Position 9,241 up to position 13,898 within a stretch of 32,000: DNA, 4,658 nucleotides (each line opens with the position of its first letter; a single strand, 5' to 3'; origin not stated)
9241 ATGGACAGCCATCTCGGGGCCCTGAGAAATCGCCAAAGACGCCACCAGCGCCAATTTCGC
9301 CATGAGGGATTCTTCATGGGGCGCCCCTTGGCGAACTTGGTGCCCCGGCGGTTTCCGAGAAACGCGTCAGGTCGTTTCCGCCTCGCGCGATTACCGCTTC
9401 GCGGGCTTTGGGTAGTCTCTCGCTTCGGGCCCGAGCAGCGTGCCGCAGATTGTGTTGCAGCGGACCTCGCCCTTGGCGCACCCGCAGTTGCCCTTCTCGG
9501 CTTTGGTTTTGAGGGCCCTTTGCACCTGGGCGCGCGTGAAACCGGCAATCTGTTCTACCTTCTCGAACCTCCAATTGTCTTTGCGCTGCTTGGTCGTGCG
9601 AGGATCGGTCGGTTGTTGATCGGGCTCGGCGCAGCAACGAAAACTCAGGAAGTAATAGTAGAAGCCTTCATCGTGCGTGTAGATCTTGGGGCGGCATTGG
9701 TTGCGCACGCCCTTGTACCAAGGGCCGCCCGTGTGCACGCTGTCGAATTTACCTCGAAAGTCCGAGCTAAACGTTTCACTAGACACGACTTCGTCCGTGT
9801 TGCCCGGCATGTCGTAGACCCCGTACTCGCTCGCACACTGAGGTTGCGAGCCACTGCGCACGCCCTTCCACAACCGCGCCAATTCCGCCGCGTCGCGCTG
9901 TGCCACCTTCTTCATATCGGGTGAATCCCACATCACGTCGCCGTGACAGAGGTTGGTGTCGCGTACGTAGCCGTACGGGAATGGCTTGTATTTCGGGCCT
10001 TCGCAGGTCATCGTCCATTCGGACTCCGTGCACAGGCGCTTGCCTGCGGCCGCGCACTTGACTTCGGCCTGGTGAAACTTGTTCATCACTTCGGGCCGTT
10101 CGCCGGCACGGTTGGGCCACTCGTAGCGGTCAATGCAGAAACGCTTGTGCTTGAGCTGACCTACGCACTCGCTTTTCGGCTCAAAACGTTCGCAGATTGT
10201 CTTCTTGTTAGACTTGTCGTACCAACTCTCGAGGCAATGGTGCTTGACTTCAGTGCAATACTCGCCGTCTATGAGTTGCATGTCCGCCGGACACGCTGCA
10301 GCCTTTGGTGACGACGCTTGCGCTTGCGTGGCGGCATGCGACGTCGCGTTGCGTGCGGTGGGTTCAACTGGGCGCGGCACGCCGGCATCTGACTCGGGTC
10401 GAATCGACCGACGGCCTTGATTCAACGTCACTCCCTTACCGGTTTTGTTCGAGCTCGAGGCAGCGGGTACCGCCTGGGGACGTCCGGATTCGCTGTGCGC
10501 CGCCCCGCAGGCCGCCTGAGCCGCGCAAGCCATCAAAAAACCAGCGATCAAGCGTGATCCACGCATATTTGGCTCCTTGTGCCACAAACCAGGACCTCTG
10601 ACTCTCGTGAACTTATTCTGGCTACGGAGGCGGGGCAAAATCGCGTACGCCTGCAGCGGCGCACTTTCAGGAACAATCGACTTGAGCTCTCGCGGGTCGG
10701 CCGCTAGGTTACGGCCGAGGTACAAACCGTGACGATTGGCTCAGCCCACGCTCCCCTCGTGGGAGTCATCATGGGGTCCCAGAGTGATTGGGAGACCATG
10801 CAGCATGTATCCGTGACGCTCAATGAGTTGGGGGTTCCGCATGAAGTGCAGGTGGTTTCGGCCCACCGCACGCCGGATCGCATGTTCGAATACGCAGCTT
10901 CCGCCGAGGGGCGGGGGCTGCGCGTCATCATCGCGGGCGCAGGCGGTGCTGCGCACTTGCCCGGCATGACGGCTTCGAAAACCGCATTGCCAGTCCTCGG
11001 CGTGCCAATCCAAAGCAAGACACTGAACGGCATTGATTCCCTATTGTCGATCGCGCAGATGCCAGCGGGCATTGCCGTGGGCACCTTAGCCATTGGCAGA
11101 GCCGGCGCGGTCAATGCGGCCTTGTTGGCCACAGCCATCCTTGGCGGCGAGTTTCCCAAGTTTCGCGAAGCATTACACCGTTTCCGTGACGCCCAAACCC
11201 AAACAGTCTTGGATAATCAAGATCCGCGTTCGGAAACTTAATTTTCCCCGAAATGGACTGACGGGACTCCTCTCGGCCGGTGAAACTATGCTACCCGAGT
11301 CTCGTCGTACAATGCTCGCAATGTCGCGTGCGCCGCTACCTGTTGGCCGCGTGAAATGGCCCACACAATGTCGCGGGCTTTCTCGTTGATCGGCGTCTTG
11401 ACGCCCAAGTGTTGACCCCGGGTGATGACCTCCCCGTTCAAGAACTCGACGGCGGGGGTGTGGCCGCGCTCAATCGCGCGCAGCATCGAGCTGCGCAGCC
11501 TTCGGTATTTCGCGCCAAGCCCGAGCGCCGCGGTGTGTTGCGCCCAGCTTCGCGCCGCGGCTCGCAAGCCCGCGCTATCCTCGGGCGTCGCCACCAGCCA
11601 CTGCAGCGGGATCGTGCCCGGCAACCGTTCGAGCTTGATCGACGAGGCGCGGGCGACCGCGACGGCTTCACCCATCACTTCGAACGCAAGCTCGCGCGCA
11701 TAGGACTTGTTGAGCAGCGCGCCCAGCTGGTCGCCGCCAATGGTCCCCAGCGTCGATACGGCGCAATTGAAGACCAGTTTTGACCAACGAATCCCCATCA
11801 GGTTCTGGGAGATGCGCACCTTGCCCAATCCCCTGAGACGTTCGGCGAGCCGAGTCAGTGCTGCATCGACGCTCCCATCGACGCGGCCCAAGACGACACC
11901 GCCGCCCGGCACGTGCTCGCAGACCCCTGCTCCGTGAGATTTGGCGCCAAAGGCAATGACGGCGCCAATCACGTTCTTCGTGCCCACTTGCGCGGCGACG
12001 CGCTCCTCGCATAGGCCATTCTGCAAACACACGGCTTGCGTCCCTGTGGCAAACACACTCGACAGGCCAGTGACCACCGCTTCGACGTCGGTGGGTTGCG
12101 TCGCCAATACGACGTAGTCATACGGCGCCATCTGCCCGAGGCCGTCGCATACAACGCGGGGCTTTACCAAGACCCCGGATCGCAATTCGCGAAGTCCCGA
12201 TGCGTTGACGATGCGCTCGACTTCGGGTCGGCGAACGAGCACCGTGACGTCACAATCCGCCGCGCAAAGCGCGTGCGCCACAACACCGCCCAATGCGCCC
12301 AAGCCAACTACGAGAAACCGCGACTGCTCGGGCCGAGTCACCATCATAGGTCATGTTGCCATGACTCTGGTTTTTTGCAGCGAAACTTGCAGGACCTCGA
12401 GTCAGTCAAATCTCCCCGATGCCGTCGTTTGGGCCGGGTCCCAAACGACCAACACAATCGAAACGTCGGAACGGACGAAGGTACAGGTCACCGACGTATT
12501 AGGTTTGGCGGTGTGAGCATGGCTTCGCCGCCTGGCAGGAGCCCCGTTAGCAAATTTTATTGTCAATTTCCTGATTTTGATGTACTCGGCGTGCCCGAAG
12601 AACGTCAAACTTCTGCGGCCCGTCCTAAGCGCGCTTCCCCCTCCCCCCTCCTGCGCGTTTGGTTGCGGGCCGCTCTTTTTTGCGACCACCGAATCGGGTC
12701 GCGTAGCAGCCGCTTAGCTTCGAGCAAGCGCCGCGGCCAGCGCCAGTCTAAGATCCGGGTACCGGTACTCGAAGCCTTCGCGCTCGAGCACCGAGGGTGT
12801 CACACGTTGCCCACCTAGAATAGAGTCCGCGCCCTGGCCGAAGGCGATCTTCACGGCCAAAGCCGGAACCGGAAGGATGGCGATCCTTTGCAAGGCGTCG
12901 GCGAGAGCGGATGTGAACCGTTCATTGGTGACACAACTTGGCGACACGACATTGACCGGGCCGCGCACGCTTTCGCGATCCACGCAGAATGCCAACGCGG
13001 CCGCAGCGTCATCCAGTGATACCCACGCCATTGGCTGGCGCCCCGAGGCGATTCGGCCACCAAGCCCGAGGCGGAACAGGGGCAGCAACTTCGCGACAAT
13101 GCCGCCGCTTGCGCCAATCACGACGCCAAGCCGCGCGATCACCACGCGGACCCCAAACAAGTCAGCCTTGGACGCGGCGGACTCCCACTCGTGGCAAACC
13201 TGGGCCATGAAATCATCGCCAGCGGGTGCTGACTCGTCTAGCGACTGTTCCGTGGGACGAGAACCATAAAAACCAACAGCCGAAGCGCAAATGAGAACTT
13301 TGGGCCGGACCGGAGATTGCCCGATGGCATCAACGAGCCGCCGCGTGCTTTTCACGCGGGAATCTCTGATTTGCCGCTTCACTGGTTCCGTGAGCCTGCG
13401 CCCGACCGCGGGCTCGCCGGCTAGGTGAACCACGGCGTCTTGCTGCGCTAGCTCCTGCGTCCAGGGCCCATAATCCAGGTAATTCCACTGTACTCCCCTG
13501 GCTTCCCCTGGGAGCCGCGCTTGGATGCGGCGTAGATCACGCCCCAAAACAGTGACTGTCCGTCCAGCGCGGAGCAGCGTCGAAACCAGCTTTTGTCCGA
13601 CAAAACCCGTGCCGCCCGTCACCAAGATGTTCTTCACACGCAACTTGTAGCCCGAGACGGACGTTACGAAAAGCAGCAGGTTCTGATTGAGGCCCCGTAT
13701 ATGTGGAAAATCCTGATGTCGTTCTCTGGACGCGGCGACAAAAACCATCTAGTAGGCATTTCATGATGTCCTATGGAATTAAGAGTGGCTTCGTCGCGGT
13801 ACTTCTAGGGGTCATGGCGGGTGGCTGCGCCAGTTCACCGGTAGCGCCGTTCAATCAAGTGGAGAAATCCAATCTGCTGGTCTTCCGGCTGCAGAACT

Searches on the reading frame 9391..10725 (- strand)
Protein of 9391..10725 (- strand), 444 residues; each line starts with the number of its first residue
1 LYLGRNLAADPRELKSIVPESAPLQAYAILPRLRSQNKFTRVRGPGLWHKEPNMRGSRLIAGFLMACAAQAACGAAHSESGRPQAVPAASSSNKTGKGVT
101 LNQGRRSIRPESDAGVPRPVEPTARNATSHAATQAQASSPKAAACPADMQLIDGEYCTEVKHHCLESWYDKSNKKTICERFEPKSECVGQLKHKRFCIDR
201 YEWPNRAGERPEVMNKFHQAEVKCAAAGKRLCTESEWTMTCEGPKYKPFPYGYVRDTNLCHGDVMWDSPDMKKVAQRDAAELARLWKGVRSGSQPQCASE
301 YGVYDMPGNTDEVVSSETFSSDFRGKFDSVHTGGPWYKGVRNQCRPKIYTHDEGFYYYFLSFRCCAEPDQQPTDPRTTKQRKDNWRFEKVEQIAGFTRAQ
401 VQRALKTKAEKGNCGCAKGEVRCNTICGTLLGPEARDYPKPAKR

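Call 46: search_protein_families(library=pfam, proteins=[window:9391-10725:-], max_evalue=0.001)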
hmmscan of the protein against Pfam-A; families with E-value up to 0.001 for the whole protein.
window:9391-10725:- (444 aa): 1 family
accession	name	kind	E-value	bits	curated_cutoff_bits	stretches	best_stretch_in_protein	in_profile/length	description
PF03781.23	FGE-sulfatase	-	4.5e-11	43.3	23.3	1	207-364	88-253/255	Sulfatase-modifying factor enzyme 1-like domain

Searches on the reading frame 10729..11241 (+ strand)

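Call 47: search_protein_families(library=pfam, proteins=[window:10729-11241:+], max_evalue=0.001)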
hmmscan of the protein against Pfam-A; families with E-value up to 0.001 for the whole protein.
window:10729-11241:+ (170 aa): 1 family
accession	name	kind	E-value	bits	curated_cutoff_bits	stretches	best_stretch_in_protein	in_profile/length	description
PF00731.26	AIRC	-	1.2e-60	203.8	30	1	11-158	2-147/148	AIR carboxylase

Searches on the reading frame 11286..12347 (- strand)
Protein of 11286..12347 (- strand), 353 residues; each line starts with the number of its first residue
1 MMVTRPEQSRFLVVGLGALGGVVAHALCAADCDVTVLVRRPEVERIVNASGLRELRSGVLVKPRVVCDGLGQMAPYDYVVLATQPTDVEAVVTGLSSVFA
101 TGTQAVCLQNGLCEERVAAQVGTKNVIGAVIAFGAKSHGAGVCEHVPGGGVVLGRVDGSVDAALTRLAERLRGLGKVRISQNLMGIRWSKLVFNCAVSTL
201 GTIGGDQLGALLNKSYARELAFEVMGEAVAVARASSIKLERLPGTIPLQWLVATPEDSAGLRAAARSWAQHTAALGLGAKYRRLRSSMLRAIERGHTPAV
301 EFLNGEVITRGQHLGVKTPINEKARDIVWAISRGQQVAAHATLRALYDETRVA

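Call 46: search_protein_families(library=pfam, proteins=[window:11286-12347:-], max_evalue=0.001)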
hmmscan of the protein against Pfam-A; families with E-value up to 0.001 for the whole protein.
window:11286-12347:- (353 aa): 2 families
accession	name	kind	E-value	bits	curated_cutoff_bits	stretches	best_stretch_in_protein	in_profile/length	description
PF02558.23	ApbA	-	1.4e-22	80.3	22.2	1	12-157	2-149/150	Ketopantoate reductase PanE/ApbA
PF08546.17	ApbA_C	-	6.1e-20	72.3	22.7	1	182-323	1-116/125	Ketopantoate reductase PanE/ApbA C terminal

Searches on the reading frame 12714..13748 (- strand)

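Call 46: search_protein_families(library=pfam, proteins=[window:12714-13748:-], max_evalue=0.001)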
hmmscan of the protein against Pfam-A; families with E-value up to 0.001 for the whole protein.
window:12714-13748:- (344 aa): 5 families
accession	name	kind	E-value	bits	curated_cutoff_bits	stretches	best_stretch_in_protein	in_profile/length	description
PF01370.27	Epimerase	-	1.1e-22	81.1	20.9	1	41-258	1-227/240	NAD dependent epimerase/dehydratase family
PF08338.16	DUF1731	-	4.7e-17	61.9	27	1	294-339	1-46/47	Domain of unknown function (DUF1731)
PF13460.12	NAD_binding_10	-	2.8e-09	37.5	27.2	1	45-167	1-108/184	NAD(P)H-binding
PF16363.11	GDP_Man_Dehyd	-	8.7e-09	35.7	27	1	42-175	1-146/332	GDP-mannose 4,6 dehydratase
PF01073.25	3Beta_HSD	-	3.5e-06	26.7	22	1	42-162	1-121/280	3-beta hydroxysteroid dehydrogenase/isomerase family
